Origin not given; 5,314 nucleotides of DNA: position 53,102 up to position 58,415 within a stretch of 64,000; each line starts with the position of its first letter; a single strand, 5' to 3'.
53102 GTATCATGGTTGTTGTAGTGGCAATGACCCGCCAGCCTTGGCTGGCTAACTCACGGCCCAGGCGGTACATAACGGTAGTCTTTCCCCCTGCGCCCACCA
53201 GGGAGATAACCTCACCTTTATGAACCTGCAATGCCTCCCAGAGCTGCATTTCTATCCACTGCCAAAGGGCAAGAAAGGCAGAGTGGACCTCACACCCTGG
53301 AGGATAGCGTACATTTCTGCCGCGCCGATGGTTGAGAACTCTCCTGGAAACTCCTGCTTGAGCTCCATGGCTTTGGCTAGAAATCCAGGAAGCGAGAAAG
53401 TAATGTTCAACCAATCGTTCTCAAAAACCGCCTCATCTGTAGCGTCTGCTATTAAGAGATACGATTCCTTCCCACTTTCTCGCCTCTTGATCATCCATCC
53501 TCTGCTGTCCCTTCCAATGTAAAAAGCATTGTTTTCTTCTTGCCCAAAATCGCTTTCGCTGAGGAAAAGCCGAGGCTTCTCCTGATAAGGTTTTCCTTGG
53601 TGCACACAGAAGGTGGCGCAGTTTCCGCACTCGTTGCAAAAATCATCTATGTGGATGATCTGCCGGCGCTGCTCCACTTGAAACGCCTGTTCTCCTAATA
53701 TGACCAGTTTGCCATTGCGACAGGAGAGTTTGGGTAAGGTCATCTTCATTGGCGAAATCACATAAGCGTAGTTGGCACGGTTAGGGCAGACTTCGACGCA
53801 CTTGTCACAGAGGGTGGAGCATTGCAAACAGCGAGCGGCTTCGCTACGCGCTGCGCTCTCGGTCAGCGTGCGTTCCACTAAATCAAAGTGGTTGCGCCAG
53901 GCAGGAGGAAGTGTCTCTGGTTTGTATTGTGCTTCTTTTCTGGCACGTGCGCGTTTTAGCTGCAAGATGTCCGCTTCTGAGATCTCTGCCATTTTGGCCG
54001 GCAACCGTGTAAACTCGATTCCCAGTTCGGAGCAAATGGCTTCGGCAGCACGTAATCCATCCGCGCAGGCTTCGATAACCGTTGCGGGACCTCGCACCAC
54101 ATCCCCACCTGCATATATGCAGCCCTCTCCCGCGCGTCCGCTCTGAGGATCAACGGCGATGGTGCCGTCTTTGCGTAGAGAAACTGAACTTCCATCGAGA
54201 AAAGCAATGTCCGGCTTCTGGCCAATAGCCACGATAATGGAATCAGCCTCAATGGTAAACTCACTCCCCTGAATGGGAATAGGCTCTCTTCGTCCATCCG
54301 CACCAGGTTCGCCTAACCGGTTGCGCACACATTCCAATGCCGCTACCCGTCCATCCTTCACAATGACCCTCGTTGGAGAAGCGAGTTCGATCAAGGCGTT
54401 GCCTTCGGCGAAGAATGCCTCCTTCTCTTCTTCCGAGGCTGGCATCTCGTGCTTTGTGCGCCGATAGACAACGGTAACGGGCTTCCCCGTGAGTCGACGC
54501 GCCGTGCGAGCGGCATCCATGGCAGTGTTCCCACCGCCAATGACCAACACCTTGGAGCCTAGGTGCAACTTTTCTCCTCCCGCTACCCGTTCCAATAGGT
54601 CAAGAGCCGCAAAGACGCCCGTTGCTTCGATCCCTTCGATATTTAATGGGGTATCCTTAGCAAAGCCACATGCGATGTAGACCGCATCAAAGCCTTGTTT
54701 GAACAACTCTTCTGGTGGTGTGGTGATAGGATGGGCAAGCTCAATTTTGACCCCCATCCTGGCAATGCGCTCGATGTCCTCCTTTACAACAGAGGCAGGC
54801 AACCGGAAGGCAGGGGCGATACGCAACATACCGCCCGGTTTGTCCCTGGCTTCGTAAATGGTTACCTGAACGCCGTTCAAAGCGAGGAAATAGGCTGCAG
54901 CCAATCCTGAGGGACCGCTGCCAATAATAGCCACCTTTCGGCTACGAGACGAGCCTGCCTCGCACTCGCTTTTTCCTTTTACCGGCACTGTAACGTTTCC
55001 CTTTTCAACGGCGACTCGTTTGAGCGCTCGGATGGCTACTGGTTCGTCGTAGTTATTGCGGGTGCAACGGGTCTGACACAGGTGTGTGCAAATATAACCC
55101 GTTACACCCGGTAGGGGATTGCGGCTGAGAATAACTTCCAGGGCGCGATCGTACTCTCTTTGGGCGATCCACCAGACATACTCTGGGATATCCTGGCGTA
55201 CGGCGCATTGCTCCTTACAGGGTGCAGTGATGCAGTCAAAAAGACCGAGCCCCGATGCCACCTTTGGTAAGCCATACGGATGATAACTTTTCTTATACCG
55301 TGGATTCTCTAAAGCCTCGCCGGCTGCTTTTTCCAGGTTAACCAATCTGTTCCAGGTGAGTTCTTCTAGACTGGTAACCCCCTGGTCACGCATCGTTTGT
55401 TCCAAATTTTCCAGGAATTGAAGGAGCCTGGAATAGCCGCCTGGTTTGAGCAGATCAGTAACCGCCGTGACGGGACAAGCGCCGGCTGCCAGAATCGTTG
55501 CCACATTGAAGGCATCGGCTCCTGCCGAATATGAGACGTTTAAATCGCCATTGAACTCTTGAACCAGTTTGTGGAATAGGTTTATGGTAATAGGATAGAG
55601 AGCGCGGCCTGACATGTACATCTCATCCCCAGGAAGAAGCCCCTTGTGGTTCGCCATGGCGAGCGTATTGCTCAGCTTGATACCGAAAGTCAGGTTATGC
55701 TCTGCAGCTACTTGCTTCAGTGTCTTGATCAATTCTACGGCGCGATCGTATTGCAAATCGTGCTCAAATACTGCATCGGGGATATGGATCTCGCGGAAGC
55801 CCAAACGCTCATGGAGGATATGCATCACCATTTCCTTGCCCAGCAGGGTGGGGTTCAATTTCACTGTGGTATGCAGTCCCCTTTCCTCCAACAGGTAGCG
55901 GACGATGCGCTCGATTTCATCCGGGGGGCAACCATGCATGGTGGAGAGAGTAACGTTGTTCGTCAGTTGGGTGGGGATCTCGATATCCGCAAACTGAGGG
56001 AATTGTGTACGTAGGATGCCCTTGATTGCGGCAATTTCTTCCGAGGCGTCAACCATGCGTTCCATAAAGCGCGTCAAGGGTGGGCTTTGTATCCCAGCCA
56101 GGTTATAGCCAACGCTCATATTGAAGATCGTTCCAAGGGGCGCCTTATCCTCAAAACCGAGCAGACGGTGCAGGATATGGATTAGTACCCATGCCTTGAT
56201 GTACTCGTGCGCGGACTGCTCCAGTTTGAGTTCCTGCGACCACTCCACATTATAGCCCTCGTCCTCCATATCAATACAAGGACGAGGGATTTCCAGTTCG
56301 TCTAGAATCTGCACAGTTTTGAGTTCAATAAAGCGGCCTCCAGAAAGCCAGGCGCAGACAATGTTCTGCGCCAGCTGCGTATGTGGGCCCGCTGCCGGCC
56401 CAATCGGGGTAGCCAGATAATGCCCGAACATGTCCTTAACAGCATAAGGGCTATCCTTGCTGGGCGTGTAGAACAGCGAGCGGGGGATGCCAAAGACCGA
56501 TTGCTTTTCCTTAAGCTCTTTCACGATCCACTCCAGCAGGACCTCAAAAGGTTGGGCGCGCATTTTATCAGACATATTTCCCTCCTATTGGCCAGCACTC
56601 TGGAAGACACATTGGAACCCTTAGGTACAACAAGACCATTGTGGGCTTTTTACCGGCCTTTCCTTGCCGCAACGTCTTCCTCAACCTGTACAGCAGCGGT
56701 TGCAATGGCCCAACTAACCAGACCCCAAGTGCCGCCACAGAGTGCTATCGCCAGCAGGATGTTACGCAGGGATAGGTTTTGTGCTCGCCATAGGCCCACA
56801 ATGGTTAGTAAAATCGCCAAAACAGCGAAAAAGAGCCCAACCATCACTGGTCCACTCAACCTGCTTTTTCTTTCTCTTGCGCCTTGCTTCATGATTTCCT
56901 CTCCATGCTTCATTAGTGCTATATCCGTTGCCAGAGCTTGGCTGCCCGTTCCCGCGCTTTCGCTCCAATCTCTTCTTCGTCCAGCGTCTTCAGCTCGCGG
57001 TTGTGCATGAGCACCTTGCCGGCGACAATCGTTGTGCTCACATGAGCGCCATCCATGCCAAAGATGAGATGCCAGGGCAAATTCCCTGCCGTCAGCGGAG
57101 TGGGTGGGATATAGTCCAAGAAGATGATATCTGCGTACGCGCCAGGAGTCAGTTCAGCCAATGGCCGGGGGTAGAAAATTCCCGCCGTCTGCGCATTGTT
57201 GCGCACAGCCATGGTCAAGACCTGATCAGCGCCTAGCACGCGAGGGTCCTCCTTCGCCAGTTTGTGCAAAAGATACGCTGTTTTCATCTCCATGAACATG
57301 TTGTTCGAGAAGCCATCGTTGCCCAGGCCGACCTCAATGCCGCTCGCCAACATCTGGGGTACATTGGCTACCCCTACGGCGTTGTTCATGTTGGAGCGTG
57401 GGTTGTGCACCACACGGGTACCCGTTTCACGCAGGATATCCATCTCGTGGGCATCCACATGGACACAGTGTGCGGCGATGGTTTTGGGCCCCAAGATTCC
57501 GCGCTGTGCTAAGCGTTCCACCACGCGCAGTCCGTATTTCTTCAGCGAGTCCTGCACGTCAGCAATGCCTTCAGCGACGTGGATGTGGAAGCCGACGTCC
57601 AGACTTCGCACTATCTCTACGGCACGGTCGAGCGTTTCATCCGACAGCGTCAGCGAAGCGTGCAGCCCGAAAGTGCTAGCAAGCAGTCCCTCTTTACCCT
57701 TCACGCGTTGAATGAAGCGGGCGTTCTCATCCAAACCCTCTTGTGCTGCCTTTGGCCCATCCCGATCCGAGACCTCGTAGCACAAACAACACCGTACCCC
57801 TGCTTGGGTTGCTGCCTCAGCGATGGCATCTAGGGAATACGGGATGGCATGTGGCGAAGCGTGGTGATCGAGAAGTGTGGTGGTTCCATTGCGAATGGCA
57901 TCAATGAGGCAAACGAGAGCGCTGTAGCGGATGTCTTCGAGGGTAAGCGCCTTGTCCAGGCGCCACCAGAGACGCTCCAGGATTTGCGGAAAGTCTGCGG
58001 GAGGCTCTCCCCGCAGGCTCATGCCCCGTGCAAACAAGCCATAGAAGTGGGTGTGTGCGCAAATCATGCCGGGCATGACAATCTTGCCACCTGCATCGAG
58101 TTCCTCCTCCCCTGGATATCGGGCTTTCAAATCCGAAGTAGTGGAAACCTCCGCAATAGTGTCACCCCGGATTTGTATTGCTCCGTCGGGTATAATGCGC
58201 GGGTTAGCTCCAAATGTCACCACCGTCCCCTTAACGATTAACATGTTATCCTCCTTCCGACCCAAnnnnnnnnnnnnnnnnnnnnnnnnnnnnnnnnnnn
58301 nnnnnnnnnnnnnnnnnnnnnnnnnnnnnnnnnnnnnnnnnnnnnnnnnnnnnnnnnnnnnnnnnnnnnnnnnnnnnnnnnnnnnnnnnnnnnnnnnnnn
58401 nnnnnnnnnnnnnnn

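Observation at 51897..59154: Accessory gene set of the selenium-dependent molybdenum hydroxylase system (SsnA-YgfK-YqeC::MocA plus MBL hydrolase) with no hydroxylase subunit in the neighbourhood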

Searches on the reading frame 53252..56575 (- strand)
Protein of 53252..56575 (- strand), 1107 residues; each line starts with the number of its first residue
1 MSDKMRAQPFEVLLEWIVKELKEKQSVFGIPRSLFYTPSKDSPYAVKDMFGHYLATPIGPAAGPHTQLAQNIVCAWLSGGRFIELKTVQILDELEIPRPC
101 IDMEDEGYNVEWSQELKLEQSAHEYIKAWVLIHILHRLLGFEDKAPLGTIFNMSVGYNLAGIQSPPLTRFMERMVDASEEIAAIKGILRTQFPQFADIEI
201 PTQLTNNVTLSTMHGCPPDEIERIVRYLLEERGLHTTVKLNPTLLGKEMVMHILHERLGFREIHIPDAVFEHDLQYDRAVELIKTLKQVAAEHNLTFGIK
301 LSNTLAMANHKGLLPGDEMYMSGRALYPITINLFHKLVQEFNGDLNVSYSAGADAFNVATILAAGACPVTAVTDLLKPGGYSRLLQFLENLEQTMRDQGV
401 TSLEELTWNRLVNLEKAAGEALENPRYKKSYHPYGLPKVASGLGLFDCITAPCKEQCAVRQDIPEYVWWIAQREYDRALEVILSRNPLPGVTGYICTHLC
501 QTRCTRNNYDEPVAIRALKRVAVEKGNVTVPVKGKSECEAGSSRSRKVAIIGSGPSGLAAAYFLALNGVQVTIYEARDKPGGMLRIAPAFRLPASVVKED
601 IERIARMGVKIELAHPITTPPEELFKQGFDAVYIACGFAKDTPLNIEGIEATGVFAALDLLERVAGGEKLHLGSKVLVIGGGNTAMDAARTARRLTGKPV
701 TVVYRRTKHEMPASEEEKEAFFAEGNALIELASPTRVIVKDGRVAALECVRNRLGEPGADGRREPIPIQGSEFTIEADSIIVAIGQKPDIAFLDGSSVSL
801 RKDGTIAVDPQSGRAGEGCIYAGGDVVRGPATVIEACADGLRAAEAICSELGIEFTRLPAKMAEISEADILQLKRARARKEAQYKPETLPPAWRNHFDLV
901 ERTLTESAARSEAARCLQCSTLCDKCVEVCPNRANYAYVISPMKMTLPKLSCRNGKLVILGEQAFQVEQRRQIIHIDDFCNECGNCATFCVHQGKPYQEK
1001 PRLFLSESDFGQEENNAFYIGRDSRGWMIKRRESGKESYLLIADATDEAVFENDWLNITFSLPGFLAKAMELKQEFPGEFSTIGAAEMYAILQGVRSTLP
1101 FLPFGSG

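Call 4: search_protein_families(library=ncbifam, proteins=[window:53252-56575:-], max_evalue=0.001)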
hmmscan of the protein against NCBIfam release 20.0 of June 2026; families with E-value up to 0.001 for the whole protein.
window:53252-56575:- (1107 aa): 64 families (the best 25 are shown)
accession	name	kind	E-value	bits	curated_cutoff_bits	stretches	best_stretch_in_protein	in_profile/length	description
TIGR03315.1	Se_ygfK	equivalog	0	1044.3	835.3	1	2-1049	1-991/1012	putative selenate reductase subunit YgfK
NF009410.0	PRK12771.1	subfamily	5.5e-129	431.3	516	1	450-934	47-528/566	NAD(P)-binding protein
NF009454.0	PRK12814.1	equivalog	2.4e-113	379.8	916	1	447-930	99-580/657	putative NADPH-dependent glutamate synthase small subunit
NF009414.0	PRK12778.1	equivalog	1.9e-95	320.7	1103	1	446-850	332-748/752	bifunctional dihydroorotate dehydrogenase B NAD binding subunit/NADPH-dependent glutamate synthase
TIGR01316.1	gltA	equivalog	6.3e-88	295.5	471.75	1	449-847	32-445/449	NADPH-dependent glutamate synthase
NF010590.0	PRK13984.1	equivalog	4.1e-80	269.6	946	1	452-849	197-604/611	putative oxidoreductase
TIGR01318.1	gltD_gamma_fam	subfamily_domain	2.6e-69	234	482.95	1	446-851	43-465/467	glutamate synthase, small subunit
NF009415.0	PRK12779.1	equivalog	4.3e-68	230.1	1519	1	453-857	210-632/944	putative bifunctional glutamate synthase subunit beta/2-polyprenylphenol hydroxylase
NF009413.0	PRK12775.1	equivalog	1.2e-67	228.6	1895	1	447-866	335-768/1006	putative trifunctional 2-polyprenylphenol hydroxylase/glutamate synthase subunit beta/ferritin domain-containing protein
NF009408.0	PRK12769.1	equivalog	2.1e-65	221.1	1003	1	452-854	235-654/659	formate-dependent uric acid utilization protein AegA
NF009409.0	PRK12770.1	subfamily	1.2e-62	212.1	343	1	541-848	14-347/360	putative glutamate synthase subunit beta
NF009451.0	PRK12809.1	equivalog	3.7e-53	180.8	1154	1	450-847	216-630/639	formate-dependent uric acid utilization protein YgfT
TIGR01317.1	GOGAT_sm_gam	subfamily_domain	2.5e-49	168.5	447.7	1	446-847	45-474/485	glutamate synthase small subunit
NF045663.1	diclust_near_Sec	equivalog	7.9e-45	153.2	530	2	451-701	18-259/759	pyridine nucleotide-disulfide oxidoreductase/dicluster-binding protein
NF045599.1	bili_reduct_long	exception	1.3e-18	66.6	750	1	543-796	379-609/641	bilirubin reductase, long form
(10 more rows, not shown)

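Call 5: search_protein_families(library=pfam, proteins=[window:53252-56575:-], max_evalue=0.001)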
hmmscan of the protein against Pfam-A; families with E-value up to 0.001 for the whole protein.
window:53252-56575:- (1107 aa): 13 families
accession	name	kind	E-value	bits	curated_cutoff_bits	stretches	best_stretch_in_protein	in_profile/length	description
PF07992.20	Pyr_redox_2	-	4.2e-31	108.9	26.1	1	547-840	2-291/291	Pyridine nucleotide-disulphide oxidoreductase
PF14691.11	Fer4_20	-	4.5e-20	72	25.8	2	447-525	26-107/113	Dihydroprymidine dehydrogenase domain II, 4Fe-4S cluster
PF13450.12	NAD_binding_8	-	4e-11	43.5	21.9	1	550-584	1-35/68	NAD(P)-binding Rossmann-like domain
PF00070.33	Pyr_redox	-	1.7e-10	41.7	22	0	675-713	1-37/82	Pyridine nucleotide-disulphide oxidoreductase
PF13738.12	Pyr_redox_3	-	2.4e-10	40.6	30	1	673-811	164-292/305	Pyridine nucleotide-disulphide oxidoreductase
PF01266.30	DAO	-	1.3e-08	35.3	27.9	1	547-582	1-37/353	FAD dependent oxidoreductase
PF12831.13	FAD_oxidored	-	3.3e-06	27.1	27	1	548-584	2-38/416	FAD dependent oxidoreductase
PF01494.25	FAD_binding_3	-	3.3e-06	27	22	1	547-579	3-35/349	FAD binding domain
PF00890.30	FAD_binding_2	-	4.3e-06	26.6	20.4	0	548-584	2-38/414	FAD binding domain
PF01593.30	Amino_oxidase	-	7.5e-06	25.9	19.8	1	556-582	2-28/443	Flavin containing amine oxidoreductase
PF01946.23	Thi4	-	1e-05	25.3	26.2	1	547-584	19-57/235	Thi4 family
PF03486.20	HI0933_like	-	1.6e-05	25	50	1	547-587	2-42/244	HI0933-like protein Rossmann domain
PF01262.27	AlaDh_PNT_C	-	3.2e-05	23.9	23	0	674-708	29-62/214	Alanine dehydrogenase/PNT, C-terminal domain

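Call 6: find_encoding_contigs(protein=window:53252-56575:-, flank=10000, max_places=6)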
Protein window:53252-56575:- (1107 aa): 4 contigs read that carry it; 2 places shown.
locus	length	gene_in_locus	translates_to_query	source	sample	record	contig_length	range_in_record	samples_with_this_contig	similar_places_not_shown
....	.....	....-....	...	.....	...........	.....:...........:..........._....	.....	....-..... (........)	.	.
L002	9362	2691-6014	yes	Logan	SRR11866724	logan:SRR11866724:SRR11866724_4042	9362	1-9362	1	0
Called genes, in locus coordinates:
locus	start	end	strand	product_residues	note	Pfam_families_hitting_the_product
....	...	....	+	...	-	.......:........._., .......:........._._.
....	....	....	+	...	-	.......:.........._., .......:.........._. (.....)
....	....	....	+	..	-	-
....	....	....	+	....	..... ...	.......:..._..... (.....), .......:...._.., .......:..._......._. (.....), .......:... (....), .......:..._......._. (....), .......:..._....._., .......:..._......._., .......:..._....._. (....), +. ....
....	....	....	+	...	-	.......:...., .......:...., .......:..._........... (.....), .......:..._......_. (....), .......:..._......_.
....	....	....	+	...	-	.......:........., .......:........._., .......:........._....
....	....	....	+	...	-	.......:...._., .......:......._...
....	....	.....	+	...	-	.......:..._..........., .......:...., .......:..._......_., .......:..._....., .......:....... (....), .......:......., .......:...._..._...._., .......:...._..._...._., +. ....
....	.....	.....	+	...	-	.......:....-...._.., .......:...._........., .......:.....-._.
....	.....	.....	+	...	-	-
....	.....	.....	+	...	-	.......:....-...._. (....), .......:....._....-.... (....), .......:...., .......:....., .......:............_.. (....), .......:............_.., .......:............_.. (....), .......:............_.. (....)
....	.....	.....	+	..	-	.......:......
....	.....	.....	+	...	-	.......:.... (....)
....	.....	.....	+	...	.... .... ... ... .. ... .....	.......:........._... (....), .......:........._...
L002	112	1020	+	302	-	PF00753:Lactamase_B, PF12706:Lactamase_B_2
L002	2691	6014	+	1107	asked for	PF00070:Pyr_redox (faint), PF14691:Fer4_20, PF00890:FAD_binding_2 (faint), PF01266:DAO (weak), PF01494:FAD_binding_3 (weak), PF07992:Pyr_redox_2, PF13450:NAD_binding_8, PF13738:Pyr_redox_3 (weak), +4 more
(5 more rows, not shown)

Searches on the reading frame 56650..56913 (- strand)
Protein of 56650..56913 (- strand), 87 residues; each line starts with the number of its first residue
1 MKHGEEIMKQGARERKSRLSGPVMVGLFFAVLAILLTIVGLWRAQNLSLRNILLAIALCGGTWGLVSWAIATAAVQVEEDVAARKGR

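Call 4: search_protein_families(library=ncbifam, proteins=[window:56650-56913:-], max_evalue=0.001)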
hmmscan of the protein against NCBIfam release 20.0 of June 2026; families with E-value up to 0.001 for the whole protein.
window:56650-56913:- (87 aa): 0 families

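Call 5: search_protein_families(library=pfam, proteins=[window:56650-56913:-], max_evalue=0.001)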
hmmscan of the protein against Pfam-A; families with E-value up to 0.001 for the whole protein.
window:56650-56913:- (87 aa): 0 families

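Call 46: search_protein_families(library=pfam, proteins=[window:56650-56892:-], max_evalue=10)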
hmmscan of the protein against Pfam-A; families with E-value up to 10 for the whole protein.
window:56650-56892:- (80 aa): 6 families
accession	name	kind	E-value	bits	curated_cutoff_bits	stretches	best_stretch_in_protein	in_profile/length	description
PF19942.4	DUF6404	-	0.0067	17.2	27.6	1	16-60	52-96/115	Family of unknown function (DUF6404)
PF10031.14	DUF2273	-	0.035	14.6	25.4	1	14-37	7-30/48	Small integral membrane protein (DUF2273)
PF25221.1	5TMH_Lnb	-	0.043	14.3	25.2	1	10-57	4-49/144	Lnb transmembrane domain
PF19510.5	DUF6044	-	0.15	10.9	27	1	15-77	184-245/564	Protein of unknown function (DUF6044)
PF13567.11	DUF4131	-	0.39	10.8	31.6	1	15-60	4-49/165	Domain of unknown function (DUF4131)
PF19516.4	DUF6049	-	1.3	8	30.1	1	17-37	677-697/708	Family of unknown function (DUF6049)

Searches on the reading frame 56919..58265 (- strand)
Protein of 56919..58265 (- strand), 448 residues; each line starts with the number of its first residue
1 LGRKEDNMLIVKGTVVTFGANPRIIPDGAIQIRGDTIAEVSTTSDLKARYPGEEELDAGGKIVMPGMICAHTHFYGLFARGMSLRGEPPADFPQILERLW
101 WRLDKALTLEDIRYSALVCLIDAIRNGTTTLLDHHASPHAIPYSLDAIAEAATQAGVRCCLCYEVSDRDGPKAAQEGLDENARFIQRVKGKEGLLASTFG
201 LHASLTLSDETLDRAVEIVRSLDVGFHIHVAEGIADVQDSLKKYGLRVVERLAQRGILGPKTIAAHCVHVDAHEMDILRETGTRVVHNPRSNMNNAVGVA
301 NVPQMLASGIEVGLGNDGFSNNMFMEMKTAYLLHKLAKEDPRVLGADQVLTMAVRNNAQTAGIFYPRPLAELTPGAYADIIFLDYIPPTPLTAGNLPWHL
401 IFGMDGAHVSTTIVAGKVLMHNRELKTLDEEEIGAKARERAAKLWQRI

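Call 4: search_protein_families(library=ncbifam, proteins=[window:56919-58265:-], max_evalue=0.001)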
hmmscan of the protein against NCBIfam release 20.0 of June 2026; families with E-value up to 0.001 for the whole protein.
window:56919-58265:- (448 aa): 33 families (the best 25 are shown)
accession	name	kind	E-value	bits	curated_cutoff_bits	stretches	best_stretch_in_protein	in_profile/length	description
NF005540.0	PRK07203.1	equivalog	2.7e-171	570.1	444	1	8-448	2-442/444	putative aminohydrolase SsnA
TIGR03314.1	Se_ssnA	subfamily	2.7e-167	557.1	455.5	1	8-448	1-441/441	putative selenium metabolism protein SsnA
NF004701.0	PRK06038.1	equivalog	3.6e-83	279.7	609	1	6-447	4-429/432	N-ethylammeline chlorohydrolase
NF005557.0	PRK07228.1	equivalog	3e-72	243.7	522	1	8-447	3-440/445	5'-deoxyadenosine deaminase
NF006549.0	PRK09045.1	equivalog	5.3e-67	226.3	540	1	7-444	9-439/444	TRZ/ATZ family hydrolase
NF006252.0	PRK08393.1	equivalog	7.8e-65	219.5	617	1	9-440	3-419/424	N-ethylammeline chlorohydrolase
NF004995.0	PRK06380.1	subfamily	1.3e-59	202.3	567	1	10-433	5-412/418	metal-dependent hydrolase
NF006055.0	PRK08203.1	equivalog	1.2e-55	188.9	532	1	8-446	7-452/455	8-oxoguanine deaminase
NF012037.0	PRK15493.1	equivalog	7.3e-53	179.9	779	1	11-438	6-427/435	bifunctional S-methyl-5'-thioadenosine deaminase/S-adenosylhomocysteine deaminase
NF006056.0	PRK08204.1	subfamily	8.1e-44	150.1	391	1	6-447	3-443/449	hypothetical protein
NF009059.0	PRK12393.1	equivalog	3.2e-41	141.5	543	1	28-446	29-457/460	amidohydrolase family protein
TIGR02967.1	guan_deamin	equivalog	2e-34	119.3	375.4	1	24-385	3-362/401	guanine deaminase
NF006681.0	PRK09229.1-2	equivalog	5.6e-34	117.7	362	1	24-429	18-434/451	formimidoylglutamate deiminase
NF006679.0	PRK09228.1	subfamily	1.7e-33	116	351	1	22-386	26-388/433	guanine deaminase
NF004801.0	PRK06151.1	subfamily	2.7e-33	115.6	416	1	15-446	11-464/491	chlorohydrolase family protein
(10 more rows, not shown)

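Call 5: search_protein_families(library=pfam, proteins=[window:56919-58265:-], max_evalue=0.001)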
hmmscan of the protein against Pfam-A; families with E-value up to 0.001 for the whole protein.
window:56919-58265:- (448 aa): 2 families
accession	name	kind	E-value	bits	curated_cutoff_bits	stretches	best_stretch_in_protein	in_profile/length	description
PF01979.26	Amidohydro_1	-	2.3e-52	178.8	25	1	62-418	1-344/345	Amidohydrolase family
PF07969.17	Amidohydro_3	-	1.1e-11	45.3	29.7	2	125-418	170-470/472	Amidohydrolase family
